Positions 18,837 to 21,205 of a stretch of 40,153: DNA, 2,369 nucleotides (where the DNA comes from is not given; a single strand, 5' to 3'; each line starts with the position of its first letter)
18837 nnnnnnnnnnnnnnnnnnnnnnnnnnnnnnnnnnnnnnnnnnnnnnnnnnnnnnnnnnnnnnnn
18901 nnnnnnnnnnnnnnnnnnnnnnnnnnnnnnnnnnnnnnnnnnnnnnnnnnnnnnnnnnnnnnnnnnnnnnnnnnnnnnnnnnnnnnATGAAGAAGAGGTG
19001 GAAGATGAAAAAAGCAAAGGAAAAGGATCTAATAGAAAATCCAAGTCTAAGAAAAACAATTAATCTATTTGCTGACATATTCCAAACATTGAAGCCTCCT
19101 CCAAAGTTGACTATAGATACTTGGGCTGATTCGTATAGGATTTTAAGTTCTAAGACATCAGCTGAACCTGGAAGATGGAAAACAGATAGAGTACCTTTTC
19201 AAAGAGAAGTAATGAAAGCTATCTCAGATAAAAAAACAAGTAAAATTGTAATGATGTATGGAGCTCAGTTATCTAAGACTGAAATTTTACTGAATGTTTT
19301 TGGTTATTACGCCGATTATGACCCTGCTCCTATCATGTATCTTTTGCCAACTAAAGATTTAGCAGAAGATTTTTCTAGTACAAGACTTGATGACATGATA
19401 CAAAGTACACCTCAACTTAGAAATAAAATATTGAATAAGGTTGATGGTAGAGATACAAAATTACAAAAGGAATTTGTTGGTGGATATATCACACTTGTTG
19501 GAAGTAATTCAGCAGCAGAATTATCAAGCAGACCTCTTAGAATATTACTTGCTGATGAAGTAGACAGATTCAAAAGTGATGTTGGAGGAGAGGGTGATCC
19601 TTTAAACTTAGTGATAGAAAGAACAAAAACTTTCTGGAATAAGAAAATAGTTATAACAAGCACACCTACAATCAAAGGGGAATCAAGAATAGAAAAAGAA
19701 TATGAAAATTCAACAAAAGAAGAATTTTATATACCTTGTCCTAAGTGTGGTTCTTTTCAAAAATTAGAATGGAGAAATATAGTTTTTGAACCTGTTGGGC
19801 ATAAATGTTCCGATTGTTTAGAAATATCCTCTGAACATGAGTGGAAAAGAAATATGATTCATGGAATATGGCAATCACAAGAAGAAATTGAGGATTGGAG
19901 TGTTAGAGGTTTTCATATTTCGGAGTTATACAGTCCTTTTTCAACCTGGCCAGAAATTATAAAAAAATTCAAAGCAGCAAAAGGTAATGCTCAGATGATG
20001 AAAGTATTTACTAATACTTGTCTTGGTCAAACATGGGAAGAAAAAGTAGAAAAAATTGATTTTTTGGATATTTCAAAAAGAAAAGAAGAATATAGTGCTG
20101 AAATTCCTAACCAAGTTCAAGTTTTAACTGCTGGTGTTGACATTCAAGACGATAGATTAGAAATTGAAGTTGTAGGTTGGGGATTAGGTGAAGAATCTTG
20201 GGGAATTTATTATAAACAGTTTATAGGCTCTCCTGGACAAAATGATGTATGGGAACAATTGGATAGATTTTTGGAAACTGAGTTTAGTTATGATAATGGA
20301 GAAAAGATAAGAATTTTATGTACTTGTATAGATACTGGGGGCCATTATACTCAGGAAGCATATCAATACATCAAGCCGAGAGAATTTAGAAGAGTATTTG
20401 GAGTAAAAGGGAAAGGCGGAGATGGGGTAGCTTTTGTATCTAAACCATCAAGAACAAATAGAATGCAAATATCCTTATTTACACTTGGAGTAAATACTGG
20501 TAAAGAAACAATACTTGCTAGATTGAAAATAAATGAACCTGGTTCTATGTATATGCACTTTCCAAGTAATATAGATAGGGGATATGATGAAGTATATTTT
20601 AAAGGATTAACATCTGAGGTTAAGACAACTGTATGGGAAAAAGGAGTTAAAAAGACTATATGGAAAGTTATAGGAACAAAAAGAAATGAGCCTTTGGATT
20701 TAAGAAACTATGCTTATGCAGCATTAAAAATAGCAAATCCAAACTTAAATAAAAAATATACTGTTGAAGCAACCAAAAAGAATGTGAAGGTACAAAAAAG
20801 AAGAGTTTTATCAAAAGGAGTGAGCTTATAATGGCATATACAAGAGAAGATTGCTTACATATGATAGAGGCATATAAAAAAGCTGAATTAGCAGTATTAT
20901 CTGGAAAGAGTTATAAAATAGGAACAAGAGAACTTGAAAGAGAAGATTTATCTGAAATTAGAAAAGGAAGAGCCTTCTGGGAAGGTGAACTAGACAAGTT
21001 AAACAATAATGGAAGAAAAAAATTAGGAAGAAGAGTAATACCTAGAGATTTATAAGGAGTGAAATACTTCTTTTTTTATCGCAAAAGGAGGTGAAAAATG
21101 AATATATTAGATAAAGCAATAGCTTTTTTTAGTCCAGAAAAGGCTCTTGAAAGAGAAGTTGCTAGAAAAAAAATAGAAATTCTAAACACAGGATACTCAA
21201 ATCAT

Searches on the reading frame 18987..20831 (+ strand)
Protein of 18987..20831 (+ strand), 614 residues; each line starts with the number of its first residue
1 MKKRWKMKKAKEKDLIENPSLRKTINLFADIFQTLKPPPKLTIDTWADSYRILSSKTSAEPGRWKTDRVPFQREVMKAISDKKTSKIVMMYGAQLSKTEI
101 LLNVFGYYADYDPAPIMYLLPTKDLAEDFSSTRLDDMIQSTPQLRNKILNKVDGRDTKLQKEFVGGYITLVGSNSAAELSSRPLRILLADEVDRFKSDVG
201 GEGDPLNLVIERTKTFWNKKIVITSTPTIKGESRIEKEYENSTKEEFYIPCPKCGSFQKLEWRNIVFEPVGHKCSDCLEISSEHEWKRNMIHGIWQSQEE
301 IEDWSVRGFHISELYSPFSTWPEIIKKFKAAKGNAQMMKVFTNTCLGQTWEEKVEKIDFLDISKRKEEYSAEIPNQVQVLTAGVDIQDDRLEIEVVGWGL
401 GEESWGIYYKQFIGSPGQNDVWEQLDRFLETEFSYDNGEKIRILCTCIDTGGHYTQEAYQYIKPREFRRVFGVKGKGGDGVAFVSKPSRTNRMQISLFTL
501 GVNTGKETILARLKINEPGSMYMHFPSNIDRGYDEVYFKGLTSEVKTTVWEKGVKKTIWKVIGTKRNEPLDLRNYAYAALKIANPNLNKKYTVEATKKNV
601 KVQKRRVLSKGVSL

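Call 8: search_protein_families(library=pfam, proteins=[window:18987-20831:+], max_evalue=0.01)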
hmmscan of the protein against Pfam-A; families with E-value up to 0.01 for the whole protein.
window:18987-20831:+ (614 aa): 2 families
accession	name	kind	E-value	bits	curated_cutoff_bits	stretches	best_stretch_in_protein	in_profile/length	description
PF20454.4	GpA_nuclease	-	7.1e-86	288.5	22.5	1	307-586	2-290/294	Terminase large subunit gpA, endonuclease domain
PF05876.18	GpA_ATPase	-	2.4e-77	260.4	25.6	1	58-295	1-247/247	Phage terminase large subunit gpA, ATPase domain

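Call 23: search_protein_families(library=phrogs, proteins=[window:18987-20831:+], max_evalue=0.01)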
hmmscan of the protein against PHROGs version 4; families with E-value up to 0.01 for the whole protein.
window:18987-20831:+ (614 aa): 9 families
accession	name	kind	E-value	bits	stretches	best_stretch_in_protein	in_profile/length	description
phrog_15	-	head and packaging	2.2e-231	772.7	1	7-589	321-927/1330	terminase large subunit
phrog_16406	-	unknown function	6.8e-52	177.9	1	285-590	84-392/601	-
phrog_15657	-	unknown function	7e-40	138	1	288-507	9-229/230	-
phrog_21311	-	head and packaging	3.6e-33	116.3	1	121-263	2-148/218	terminase large subunit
phrog_675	-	head and packaging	5.2e-31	108.5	1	73-386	44-367/576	terminase large subunit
phrog_3028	-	unknown function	8.3e-31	108.4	1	426-605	2-183/203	-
phrog_3925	-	head and packaging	2.4e-18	67.3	1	34-144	34-141/150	terminase large subunit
phrog_4145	-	head and packaging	1.3e-16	61.6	1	31-213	18-201/209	terminase large subunit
phrog_23163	-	unknown function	0.0089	16.7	0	29-144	12-127/130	-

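Call 51: search_dna_similar(query=window:18987-20831:+, collection=phages, mode=protein, max_rows=60, max_evalue=1e-40)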
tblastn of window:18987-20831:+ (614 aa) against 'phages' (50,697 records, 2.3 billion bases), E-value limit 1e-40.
Records with a match: 350; places in all: 351; records where one place covers at least 80% of the query: 261.
Best place of each record, by identity: 90-95% 3; <60% 347.
By first word of the organism name: Escherichia 96; Pseudomonas 49; Vibrio 33; Bacteriophage 24; Ralstonia 22; Wolbachia 12; Rhodobacter 11; Faecalibacterium 10; Xanthomonas 10; Stx1a-converting 10; and 34 more.
By host as written in the record: - 67; Escherichia coli 32; Pseudomonas aeruginosa 28; Ralstonia solanacearum 20; Rhodobacter capsulatus YW1 11; Faecalibacterium prausnitzii 8; Xanthomonas campestris pv. campestris GBBC 1419 8; Escherichia coli C 8; and 105 more.
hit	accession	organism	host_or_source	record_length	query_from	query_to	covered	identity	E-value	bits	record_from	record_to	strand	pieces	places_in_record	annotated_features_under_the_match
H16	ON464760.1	Fusobacterium phage JD-Fnp2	Fusobacterium nucleatum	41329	14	614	98%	94.8%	0e+0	1145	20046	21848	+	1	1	terminase large subunit | MerR family transcriptional regulator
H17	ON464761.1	Fusobacterium phage JD-Fnp3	Fusobacterium nucleatum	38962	14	614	98%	94.8%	0e+0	1145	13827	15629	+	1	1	terminase large subunit family protein | MerR family transcriptional regulator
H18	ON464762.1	Fusobacterium phage JD-Fnp5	Fusobacterium nucleatum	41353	14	614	98%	94.8%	0e+0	1145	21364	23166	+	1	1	terminase large subunit | MerR family transcriptional regulator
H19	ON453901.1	Clostridium phage Saumur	Enterocloster clostridioformis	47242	24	612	96%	48.1%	2e-167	535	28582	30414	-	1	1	terminase large subunit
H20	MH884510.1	Exiguobacterium phage vB_EalM-137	Exiguobacterium alkaliphilum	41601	24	593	93%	47.8%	2e-158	509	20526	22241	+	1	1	tail assembly protein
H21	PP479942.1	Faecalibacterium phage Lelie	Faecalibacterium sp. L2-61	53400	23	612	96%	46.0%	1e-168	538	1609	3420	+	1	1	terminase large subunit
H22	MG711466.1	Faecalibacterium phage FP_Toutatis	Faecalibacterium prausnitzii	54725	23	612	96%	46.0%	1e-168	538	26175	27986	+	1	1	terminase large subunit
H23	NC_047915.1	Faecalibacterium phage FP_Toutatis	Faecalibacterium prausnitzii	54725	23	612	96%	46.0%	1e-168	538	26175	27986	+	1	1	terminase large subunit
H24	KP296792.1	Bacteriophage Lily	Paenibacillus larvae ATCC 9545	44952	15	612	97%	43.7%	1e-153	495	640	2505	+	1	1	terminase large subunit | terminase small subunit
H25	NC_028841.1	Bacteriophage Lily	Paenibacillus larvae ATCC 9545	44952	15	612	97%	43.7%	1e-153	495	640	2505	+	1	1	terminase large subunit | terminase small subunit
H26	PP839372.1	Vibrio phage vB_VpaM_R20L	Vibrio sp.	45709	31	613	95%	43.5%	3e-146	474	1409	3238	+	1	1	terminase large subunit family protein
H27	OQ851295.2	Vibrio phage PVP-XSN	Vibrio parahaemolyticus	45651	31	613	95%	43.3%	2e-146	474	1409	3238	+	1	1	terminase large subunit family protein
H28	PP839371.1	Vibrio phage vB_VpaM_R19R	Vibrio sp.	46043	31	613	95%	43.3%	7e-146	473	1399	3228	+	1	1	terminase large subunit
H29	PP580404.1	Vibrio phage vB_VpaM_XM1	Vibrio parahaemolyticus 1.1997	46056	31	613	95%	43.3%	7e-146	473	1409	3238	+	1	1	terminase large subunit family protein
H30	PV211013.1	Roseobacter phage CRP-823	Roseobacter sp. FZCC0197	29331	22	611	96%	42.6%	7e-147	475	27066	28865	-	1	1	terminase large subunit | terminase small subunit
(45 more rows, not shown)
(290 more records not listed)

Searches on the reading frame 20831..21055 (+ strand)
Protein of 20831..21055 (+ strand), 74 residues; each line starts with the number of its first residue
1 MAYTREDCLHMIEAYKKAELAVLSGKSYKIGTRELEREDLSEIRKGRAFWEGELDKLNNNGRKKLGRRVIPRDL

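Call 8: search_protein_families(library=pfam, proteins=[window:20831-21055:+], max_evalue=0.01)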
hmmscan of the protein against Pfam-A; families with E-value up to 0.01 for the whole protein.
window:20831-21055:+ (74 aa): 1 family
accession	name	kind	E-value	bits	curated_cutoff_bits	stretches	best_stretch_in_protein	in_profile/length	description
PF19645.4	DUF6148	-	6.5e-12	45.8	27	1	12-74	13-74/74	Family of unknown function (DUF6148)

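Call 23: search_protein_families(library=phrogs, proteins=[window:20831-21055:+], max_evalue=0.01)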
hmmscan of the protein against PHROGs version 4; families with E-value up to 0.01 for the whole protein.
window:20831-21055:+ (74 aa): 3 families
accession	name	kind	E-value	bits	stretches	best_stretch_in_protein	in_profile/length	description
phrog_118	-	connector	5.3e-25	88.2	1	1-73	1-76/76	head-tail adaptor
phrog_35772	-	unknown function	8.6e-12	46.4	1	4-59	65-120/136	-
phrog_5774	-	connector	0.0025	18.4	1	25-64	124-163/177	head-tail joining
